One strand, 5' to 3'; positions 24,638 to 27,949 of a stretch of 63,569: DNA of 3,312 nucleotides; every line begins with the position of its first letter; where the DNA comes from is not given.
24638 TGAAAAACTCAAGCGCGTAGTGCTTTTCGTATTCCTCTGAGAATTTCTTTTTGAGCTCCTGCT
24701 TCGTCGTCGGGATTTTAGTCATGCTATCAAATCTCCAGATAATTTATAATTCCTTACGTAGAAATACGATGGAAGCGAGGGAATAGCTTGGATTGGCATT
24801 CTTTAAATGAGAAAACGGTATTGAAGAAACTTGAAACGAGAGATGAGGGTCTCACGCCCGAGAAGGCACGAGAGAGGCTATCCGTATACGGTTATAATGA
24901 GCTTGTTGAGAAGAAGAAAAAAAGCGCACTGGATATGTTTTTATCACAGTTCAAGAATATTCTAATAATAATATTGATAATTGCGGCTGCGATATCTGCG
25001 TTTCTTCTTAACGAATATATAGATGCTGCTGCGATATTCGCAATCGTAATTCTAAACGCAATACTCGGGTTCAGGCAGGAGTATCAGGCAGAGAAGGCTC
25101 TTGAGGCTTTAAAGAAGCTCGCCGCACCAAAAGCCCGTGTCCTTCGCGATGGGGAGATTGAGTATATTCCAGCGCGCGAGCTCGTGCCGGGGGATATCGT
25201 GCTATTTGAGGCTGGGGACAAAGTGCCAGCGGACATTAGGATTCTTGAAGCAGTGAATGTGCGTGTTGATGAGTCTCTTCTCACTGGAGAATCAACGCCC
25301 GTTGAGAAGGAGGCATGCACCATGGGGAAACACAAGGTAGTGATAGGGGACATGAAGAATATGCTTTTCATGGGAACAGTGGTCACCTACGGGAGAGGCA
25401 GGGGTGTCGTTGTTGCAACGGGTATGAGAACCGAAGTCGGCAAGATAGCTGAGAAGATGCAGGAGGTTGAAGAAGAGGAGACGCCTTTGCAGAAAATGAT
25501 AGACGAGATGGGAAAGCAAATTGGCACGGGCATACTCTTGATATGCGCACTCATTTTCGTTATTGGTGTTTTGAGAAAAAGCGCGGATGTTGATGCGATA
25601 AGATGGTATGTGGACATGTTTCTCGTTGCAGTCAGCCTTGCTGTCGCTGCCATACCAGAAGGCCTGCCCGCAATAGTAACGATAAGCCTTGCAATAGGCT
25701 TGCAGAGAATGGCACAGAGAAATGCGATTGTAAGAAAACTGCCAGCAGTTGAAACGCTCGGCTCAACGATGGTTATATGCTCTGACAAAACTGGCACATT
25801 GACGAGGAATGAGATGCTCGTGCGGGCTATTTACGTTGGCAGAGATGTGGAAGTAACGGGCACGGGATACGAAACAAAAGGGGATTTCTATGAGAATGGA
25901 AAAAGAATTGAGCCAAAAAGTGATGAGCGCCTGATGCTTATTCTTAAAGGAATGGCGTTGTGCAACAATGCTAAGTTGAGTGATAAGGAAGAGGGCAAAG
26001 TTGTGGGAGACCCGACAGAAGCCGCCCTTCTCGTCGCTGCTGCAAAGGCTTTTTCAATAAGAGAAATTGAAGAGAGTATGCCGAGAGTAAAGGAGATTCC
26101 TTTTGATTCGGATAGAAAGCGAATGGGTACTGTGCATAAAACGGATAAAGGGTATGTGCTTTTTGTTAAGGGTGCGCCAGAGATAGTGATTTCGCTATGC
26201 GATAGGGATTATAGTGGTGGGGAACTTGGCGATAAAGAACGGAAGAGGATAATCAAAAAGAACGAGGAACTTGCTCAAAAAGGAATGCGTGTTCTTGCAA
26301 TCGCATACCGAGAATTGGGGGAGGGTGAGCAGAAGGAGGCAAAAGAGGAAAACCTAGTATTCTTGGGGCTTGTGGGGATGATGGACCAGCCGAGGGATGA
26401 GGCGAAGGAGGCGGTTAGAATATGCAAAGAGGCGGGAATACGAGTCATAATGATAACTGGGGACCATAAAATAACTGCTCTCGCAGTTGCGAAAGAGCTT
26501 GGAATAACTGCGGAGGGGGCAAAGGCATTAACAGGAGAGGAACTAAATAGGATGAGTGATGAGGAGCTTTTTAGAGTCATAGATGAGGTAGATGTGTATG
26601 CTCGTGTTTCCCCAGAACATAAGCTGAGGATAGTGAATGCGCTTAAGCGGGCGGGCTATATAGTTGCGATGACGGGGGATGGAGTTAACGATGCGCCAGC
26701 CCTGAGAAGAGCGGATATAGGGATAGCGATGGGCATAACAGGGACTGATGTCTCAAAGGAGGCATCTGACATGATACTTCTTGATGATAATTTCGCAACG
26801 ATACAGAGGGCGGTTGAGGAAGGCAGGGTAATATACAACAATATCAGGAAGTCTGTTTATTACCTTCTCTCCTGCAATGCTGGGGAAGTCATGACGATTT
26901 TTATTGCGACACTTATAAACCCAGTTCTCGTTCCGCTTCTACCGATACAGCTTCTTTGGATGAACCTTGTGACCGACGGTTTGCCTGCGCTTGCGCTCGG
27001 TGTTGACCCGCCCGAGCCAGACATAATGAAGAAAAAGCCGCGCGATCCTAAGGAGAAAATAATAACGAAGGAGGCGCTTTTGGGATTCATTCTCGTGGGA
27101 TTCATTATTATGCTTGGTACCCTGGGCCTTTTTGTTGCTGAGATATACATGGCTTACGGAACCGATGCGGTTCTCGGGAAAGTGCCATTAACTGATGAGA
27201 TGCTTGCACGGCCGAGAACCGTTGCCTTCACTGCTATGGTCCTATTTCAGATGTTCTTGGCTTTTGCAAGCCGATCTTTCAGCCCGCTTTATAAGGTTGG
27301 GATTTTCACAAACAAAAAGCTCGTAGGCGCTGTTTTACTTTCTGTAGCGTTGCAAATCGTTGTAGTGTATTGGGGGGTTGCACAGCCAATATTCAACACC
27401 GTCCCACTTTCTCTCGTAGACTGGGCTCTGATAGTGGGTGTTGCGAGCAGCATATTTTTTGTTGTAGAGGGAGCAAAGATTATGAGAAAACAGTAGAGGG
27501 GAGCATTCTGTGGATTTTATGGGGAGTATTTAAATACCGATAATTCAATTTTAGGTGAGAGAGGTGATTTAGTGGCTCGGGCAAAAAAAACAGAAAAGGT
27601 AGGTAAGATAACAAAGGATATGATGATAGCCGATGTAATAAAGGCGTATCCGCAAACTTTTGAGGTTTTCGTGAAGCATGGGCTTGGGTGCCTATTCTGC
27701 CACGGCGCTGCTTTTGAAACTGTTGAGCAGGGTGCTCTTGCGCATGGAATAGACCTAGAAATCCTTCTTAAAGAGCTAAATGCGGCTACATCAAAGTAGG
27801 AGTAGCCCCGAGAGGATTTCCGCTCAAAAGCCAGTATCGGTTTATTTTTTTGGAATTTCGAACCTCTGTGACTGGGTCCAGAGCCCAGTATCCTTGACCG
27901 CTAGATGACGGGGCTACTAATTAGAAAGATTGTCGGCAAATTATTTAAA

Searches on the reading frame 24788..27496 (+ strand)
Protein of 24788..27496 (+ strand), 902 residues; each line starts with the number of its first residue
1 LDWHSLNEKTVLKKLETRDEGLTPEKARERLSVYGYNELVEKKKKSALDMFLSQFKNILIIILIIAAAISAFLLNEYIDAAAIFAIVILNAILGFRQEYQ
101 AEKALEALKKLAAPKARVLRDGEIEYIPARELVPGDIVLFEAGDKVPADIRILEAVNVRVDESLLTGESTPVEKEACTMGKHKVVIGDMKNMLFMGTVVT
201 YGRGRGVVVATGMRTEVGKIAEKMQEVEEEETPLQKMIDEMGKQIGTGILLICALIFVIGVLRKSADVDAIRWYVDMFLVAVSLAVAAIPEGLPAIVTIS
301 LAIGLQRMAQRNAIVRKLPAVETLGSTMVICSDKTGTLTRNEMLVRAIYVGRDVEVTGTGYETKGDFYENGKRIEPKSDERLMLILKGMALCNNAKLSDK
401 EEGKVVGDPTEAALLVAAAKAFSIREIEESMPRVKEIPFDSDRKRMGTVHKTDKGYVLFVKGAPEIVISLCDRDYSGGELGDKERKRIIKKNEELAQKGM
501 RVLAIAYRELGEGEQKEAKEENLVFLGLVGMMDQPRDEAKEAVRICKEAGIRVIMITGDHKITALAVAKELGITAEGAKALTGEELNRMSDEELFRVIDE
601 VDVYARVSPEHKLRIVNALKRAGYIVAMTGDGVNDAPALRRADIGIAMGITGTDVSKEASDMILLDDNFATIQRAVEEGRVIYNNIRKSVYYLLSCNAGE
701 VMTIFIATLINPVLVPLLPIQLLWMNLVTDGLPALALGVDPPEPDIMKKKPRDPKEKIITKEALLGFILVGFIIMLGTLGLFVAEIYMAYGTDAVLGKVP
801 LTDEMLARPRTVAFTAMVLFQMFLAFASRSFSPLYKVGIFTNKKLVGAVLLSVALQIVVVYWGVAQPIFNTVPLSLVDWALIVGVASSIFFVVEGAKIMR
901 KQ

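Call 54: search_protein_families(library=pfam, proteins=[window:24788-27496:+], max_evalue=0.00001)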
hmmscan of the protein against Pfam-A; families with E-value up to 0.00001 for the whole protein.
window:24788-27496:+ (902 aa): 5 families
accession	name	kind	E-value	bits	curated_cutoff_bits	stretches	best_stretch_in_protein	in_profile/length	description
PF00122.25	E1-E2_ATPase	-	3.4e-57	193.3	28.1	1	111-311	2-181/181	E1-E2 ATPase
PF00689.26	Cation_ATPase_C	-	1.3e-50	172.1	27.3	1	715-898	2-174/175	Cation transporting ATPase, C-terminus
PF13246.12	Cation_ATPase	-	2.5e-28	98.4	21.7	1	390-472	1-89/91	Cation transport ATPase (P-type)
PF00690.31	Cation_ATPase_N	-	3.3e-22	78.4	20.4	1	3-70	1-69/69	Cation transporter/ATPase, N-terminus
PF00702.32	Hydrolase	-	1e-19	72.1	26.4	1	329-643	3-191/191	haloacid dehalogenase-like hydrolase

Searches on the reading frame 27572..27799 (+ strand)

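Call 54: search_protein_families(library=pfam, proteins=[window:27572-27799:+], max_evalue=0.00001)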
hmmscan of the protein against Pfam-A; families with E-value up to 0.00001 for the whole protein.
window:27572-27799:+ (75 aa): 1 family
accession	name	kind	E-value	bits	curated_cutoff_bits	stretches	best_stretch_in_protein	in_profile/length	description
PF08984.16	DUF1858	-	8.9e-20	71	32.2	1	13-65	1-58/59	Domain of unknown function (DUF1858)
